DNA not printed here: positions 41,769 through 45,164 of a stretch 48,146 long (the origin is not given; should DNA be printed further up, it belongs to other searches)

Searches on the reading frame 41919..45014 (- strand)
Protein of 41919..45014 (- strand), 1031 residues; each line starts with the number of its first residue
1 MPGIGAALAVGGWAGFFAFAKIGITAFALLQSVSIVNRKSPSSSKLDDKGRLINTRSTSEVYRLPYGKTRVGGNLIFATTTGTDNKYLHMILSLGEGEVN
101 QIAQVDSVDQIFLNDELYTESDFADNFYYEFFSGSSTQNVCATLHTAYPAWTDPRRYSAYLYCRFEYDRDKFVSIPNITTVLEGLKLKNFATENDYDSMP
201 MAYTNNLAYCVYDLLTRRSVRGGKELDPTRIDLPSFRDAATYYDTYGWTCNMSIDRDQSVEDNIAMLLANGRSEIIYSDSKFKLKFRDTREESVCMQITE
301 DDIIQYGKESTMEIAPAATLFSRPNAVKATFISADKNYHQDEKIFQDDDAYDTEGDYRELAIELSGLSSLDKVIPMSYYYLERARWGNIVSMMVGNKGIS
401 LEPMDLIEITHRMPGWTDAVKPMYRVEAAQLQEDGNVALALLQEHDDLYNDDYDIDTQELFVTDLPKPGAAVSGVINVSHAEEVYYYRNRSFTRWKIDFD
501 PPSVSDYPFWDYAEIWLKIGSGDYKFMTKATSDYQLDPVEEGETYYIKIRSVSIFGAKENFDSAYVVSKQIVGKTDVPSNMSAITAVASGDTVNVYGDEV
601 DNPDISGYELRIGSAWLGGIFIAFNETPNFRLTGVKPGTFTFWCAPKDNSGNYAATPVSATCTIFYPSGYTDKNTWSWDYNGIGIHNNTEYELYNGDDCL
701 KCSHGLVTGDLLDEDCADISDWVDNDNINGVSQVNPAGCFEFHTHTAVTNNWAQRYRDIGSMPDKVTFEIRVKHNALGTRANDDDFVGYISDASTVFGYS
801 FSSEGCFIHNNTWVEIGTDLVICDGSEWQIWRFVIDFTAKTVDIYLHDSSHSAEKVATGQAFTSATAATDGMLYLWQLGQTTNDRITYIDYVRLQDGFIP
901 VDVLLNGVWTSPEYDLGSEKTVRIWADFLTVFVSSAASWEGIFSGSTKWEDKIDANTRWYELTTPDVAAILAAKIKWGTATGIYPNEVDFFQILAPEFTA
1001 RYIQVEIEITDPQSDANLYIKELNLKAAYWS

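Call 74: search_protein_families(library=pfam, proteins=[window:41919-45014:-], max_evalue=0.001)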
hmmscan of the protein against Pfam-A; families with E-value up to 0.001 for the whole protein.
window:41919-45014:- (1031 aa): 1 family
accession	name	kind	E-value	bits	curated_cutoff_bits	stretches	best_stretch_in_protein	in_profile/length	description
PF13550.12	Phage-tail_3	-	4.1e-10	40.2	23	1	255-412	1-151/164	Putative phage tail protein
